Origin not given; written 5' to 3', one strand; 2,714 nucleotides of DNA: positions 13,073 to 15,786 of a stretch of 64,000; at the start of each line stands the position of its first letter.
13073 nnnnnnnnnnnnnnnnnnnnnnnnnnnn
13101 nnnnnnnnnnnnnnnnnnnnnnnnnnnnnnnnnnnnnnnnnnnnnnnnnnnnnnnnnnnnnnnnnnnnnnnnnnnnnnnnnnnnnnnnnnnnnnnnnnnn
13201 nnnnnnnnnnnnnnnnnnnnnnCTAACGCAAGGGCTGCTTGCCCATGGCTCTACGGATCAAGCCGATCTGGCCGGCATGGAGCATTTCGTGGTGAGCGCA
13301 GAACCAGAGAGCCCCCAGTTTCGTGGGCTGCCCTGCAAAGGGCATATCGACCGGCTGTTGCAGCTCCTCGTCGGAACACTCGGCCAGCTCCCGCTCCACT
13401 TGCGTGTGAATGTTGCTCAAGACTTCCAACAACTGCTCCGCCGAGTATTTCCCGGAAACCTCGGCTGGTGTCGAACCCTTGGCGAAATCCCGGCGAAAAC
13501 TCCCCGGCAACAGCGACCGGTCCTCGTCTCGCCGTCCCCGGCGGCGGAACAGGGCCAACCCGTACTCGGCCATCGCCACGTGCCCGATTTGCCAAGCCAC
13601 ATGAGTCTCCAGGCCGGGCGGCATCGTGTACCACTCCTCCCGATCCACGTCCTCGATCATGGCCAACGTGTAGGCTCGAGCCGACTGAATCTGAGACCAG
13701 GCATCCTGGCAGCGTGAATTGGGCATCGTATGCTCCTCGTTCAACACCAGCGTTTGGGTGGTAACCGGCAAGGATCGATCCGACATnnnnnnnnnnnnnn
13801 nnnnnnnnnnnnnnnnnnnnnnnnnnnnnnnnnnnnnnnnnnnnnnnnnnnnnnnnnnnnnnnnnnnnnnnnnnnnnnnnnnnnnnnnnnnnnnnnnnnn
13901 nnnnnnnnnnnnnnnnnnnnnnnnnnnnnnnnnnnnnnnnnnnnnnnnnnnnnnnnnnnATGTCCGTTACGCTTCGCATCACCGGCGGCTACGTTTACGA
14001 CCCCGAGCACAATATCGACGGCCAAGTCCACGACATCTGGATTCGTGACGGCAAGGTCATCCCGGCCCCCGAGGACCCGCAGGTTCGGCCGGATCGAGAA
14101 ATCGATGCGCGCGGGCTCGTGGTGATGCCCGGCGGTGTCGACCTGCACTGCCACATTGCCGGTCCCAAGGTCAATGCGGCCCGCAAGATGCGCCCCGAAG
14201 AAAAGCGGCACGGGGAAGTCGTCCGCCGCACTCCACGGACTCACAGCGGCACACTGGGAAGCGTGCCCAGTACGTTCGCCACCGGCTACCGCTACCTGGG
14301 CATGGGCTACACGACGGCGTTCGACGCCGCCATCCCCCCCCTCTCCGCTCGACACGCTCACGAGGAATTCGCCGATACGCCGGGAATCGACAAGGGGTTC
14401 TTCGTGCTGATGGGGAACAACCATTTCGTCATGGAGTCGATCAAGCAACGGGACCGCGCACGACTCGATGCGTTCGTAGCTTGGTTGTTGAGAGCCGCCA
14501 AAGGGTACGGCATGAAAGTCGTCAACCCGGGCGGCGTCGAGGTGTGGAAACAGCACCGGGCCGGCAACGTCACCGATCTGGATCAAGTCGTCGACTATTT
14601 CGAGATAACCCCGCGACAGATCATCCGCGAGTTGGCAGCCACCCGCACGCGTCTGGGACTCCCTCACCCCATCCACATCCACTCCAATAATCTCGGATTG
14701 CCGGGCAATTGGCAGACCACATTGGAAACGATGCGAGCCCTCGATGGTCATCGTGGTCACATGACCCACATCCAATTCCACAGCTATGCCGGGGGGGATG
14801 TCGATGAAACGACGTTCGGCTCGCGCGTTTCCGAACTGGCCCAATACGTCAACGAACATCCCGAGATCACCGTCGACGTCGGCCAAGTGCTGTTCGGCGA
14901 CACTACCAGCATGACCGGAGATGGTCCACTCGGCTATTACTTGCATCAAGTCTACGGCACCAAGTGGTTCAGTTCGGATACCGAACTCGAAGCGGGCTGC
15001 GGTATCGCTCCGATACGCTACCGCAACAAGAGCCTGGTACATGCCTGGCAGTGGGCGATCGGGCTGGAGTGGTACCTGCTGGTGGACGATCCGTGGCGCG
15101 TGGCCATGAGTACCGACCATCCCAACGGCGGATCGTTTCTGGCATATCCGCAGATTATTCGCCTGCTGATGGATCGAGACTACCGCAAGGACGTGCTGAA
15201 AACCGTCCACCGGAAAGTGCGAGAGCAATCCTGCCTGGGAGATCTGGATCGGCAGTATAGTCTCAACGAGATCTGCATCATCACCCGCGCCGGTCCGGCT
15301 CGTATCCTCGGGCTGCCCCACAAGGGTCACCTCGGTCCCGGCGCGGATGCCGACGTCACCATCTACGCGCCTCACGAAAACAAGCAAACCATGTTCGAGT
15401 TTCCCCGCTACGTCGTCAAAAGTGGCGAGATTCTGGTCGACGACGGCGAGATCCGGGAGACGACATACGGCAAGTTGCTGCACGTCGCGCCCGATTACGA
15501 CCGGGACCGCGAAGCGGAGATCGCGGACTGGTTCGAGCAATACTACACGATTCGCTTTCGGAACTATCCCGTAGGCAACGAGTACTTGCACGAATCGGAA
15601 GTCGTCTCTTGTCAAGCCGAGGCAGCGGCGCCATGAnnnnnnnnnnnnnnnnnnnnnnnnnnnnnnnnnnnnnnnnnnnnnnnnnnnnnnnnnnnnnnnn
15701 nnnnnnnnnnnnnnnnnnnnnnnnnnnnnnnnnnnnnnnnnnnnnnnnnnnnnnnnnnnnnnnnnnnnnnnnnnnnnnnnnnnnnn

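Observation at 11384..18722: Archaeal-type formylmethanofuran dehydrogenase genes (fwdC, fwdA, fwdD-fwdB) interleaved with molybdopterin cofactor genes (mobA, moeA)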

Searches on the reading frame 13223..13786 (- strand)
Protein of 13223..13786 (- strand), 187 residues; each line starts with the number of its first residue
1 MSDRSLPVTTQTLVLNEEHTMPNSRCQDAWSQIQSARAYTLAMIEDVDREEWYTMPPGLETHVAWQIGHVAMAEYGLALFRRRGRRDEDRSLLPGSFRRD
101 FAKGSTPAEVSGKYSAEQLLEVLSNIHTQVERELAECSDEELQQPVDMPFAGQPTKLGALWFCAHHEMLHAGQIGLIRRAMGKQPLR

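Call 3: search_protein_families(library=pfam, proteins=[window:13223-13786:-])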
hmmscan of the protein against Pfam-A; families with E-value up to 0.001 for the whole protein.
window:13223-13786:- (187 aa): 3 families
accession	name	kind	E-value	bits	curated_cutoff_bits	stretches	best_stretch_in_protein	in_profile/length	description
PF12867.12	DinB_2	-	3.1e-21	76.6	24.8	1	32-174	1-128/128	DinB superfamily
PF05163.17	DinB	-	0.00032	21.1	23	1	114-185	79-149/165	DinB family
PF04978.18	MST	-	0.00068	20.5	27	0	33-180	6-146/149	Mycothiol-S-transferase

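Call 4: search_protein_families(library=ncbifam, proteins=[window:13223-13786:-])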
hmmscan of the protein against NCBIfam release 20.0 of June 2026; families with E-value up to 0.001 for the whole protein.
window:13223-13786:- (187 aa): 0 families

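Call 47: search_solved_structures(query=window:13223-13786:-, max_evalue=0.1, show_alignments=1)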
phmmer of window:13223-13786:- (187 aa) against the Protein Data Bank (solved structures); distinct sequences matched with E-value up to 0.1: 2.
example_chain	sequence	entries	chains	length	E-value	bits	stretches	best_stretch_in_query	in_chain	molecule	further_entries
2yqy_A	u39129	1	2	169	0.00055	23.3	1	28-171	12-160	Hypothetical protein TTHA0303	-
2ou6_A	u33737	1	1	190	0.0072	19.7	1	34-182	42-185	Hypothetical protein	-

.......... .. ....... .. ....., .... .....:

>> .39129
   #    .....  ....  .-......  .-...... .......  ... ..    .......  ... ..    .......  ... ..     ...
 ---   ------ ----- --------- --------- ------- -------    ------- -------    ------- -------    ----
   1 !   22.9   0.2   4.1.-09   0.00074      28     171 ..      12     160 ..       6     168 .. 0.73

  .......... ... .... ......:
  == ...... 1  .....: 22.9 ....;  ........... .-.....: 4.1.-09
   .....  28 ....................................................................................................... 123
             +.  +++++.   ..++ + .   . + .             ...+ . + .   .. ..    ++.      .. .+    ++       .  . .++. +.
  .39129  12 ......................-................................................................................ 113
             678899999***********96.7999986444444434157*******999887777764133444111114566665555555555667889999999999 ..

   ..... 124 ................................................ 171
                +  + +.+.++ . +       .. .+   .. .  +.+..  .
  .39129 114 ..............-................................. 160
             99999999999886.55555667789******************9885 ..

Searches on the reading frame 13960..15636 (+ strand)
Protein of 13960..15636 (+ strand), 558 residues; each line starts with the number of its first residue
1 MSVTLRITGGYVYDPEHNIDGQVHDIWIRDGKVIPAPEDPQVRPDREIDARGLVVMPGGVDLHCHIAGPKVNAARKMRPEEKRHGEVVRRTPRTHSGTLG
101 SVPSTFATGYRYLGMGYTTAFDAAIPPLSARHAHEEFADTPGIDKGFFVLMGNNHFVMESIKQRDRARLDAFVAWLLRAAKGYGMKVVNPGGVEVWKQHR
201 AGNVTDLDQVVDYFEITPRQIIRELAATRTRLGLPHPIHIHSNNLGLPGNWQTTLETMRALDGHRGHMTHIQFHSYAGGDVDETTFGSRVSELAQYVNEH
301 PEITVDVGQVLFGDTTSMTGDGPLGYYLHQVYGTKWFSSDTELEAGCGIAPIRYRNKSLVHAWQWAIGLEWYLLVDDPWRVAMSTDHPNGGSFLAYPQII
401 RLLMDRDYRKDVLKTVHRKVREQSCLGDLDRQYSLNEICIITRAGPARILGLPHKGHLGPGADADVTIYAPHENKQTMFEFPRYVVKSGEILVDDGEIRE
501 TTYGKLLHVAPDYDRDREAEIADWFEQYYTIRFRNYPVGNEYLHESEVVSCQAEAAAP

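Call 3: search_protein_families(library=pfam, proteins=[window:13960-15636:+])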
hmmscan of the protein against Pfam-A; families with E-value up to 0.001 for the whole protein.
window:13960-15636:+ (558 aa): 2 families
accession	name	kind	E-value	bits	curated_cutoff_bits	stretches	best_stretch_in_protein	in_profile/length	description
PF07969.17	Amidohydro_3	-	1.1e-54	187.1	29.7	1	46-492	1-471/472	Amidohydrolase family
PF01979.26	Amidohydro_1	-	6.2e-06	26.1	25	0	380-482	244-331/345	Amidohydrolase family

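Call 4: search_protein_families(library=ncbifam, proteins=[window:13960-15636:+])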
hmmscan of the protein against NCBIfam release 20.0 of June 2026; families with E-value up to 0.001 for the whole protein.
window:13960-15636:+ (558 aa): 32 families (the best 25 are shown)
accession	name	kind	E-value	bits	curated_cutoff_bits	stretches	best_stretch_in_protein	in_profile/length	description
TIGR03121.1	one_C_dehyd_A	equivalog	1.1e-223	743.6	392.75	1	5-546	2-555/556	formylmethanofuran dehydrogenase subunit A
NF042911.1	FMH_DH_FwdA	exception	6.4e-178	592.7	950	1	7-552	4-567/569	tungsten-dependent formylmethanofuran dehydrogenase subunit FwdA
NF006689.0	PRK09237.1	equivalog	1.9e-14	53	371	2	4-66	4-66/383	amidohydrolase/deacetylase family metallohydrolase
NF006560.0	PRK09061.1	subfamily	3.6e-14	51.9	340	1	7-67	30-88/517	amidohydrolase family protein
NF009941.0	PRK13404.1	subfamily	2e-13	49.9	647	2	23-70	21-67/478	dihydropyrimidinase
NF005791.0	PRK07627.1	equivalog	4.2e-12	45.7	442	1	4-71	2-69/425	dihydroorotase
TIGR02033.1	D-hydantoinase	equivalog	1.6e-11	43.9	393.25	1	22-71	15-65/454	dihydropyrimidinase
NF002668.0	PRK02382.1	equivalog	2.1e-11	43.2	452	2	20-71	10-62/436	dihydroorotase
NF009060.0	PRK12394.1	equivalog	9.3e-11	41.1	442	1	3-66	3-65/381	metallo-dependent hydrolase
NF004839.0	PRK06189.1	equivalog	1.8e-10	40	631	2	428-474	348-394/451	allantoinase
TIGR03178.1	allantoinase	equivalog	5.2e-10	38.7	357.85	1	430-474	344-388/441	allantoinase AllB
NF006559.0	PRK09060.1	equivalog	1.9e-09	36.4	482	1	7-74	9-73/444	dihydroorotase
NF006839.0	PRK09357.1-4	equivalog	4.6e-09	35.4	576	1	7-69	4-65/422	dihydroorotase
NF006844.0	PRK09357.2-5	equivalog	9.2e-09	34.8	701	1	5-69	4-67/422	dihydroorotase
NF006845.0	PRK09357.2-6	equivalog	2.8e-08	32.9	728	1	7-73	5-71/428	dihydroorotase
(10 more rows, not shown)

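Call 32: search_solved_structures(query=window:13960-15636:+, max_evalue=1e-10, show_alignments=5)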
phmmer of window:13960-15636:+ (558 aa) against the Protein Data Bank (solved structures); distinct sequences matched with E-value up to 1e-10: 6.
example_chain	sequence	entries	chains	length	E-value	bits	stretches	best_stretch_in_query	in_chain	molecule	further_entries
9sw6_I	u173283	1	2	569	1.1e-146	492.8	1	7-548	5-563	Tungsten formylmethanofuran dehydrogenase, subunit A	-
8rja_A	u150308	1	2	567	1.3e-145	489.3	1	5-548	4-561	Formylmethanofuran dehydrogenase subunit A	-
5t5i_A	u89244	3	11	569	1.8e-143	482.2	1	7-548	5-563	Tungsten formylmethanofuran dehydrogenase subunit fwdA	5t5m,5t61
9sfi_P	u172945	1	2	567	2.8e-141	475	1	7-545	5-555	Formylmethanofuran dehydrogenase subunit A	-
7bkb_G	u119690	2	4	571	3.7e-129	434.9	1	5-549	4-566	Formylmethanofuran dehydrogenase, subunit A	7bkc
6s6y_A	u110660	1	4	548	4.3e-101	342.2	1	5-525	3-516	Formylmethanofuran dehydrogenase subunit A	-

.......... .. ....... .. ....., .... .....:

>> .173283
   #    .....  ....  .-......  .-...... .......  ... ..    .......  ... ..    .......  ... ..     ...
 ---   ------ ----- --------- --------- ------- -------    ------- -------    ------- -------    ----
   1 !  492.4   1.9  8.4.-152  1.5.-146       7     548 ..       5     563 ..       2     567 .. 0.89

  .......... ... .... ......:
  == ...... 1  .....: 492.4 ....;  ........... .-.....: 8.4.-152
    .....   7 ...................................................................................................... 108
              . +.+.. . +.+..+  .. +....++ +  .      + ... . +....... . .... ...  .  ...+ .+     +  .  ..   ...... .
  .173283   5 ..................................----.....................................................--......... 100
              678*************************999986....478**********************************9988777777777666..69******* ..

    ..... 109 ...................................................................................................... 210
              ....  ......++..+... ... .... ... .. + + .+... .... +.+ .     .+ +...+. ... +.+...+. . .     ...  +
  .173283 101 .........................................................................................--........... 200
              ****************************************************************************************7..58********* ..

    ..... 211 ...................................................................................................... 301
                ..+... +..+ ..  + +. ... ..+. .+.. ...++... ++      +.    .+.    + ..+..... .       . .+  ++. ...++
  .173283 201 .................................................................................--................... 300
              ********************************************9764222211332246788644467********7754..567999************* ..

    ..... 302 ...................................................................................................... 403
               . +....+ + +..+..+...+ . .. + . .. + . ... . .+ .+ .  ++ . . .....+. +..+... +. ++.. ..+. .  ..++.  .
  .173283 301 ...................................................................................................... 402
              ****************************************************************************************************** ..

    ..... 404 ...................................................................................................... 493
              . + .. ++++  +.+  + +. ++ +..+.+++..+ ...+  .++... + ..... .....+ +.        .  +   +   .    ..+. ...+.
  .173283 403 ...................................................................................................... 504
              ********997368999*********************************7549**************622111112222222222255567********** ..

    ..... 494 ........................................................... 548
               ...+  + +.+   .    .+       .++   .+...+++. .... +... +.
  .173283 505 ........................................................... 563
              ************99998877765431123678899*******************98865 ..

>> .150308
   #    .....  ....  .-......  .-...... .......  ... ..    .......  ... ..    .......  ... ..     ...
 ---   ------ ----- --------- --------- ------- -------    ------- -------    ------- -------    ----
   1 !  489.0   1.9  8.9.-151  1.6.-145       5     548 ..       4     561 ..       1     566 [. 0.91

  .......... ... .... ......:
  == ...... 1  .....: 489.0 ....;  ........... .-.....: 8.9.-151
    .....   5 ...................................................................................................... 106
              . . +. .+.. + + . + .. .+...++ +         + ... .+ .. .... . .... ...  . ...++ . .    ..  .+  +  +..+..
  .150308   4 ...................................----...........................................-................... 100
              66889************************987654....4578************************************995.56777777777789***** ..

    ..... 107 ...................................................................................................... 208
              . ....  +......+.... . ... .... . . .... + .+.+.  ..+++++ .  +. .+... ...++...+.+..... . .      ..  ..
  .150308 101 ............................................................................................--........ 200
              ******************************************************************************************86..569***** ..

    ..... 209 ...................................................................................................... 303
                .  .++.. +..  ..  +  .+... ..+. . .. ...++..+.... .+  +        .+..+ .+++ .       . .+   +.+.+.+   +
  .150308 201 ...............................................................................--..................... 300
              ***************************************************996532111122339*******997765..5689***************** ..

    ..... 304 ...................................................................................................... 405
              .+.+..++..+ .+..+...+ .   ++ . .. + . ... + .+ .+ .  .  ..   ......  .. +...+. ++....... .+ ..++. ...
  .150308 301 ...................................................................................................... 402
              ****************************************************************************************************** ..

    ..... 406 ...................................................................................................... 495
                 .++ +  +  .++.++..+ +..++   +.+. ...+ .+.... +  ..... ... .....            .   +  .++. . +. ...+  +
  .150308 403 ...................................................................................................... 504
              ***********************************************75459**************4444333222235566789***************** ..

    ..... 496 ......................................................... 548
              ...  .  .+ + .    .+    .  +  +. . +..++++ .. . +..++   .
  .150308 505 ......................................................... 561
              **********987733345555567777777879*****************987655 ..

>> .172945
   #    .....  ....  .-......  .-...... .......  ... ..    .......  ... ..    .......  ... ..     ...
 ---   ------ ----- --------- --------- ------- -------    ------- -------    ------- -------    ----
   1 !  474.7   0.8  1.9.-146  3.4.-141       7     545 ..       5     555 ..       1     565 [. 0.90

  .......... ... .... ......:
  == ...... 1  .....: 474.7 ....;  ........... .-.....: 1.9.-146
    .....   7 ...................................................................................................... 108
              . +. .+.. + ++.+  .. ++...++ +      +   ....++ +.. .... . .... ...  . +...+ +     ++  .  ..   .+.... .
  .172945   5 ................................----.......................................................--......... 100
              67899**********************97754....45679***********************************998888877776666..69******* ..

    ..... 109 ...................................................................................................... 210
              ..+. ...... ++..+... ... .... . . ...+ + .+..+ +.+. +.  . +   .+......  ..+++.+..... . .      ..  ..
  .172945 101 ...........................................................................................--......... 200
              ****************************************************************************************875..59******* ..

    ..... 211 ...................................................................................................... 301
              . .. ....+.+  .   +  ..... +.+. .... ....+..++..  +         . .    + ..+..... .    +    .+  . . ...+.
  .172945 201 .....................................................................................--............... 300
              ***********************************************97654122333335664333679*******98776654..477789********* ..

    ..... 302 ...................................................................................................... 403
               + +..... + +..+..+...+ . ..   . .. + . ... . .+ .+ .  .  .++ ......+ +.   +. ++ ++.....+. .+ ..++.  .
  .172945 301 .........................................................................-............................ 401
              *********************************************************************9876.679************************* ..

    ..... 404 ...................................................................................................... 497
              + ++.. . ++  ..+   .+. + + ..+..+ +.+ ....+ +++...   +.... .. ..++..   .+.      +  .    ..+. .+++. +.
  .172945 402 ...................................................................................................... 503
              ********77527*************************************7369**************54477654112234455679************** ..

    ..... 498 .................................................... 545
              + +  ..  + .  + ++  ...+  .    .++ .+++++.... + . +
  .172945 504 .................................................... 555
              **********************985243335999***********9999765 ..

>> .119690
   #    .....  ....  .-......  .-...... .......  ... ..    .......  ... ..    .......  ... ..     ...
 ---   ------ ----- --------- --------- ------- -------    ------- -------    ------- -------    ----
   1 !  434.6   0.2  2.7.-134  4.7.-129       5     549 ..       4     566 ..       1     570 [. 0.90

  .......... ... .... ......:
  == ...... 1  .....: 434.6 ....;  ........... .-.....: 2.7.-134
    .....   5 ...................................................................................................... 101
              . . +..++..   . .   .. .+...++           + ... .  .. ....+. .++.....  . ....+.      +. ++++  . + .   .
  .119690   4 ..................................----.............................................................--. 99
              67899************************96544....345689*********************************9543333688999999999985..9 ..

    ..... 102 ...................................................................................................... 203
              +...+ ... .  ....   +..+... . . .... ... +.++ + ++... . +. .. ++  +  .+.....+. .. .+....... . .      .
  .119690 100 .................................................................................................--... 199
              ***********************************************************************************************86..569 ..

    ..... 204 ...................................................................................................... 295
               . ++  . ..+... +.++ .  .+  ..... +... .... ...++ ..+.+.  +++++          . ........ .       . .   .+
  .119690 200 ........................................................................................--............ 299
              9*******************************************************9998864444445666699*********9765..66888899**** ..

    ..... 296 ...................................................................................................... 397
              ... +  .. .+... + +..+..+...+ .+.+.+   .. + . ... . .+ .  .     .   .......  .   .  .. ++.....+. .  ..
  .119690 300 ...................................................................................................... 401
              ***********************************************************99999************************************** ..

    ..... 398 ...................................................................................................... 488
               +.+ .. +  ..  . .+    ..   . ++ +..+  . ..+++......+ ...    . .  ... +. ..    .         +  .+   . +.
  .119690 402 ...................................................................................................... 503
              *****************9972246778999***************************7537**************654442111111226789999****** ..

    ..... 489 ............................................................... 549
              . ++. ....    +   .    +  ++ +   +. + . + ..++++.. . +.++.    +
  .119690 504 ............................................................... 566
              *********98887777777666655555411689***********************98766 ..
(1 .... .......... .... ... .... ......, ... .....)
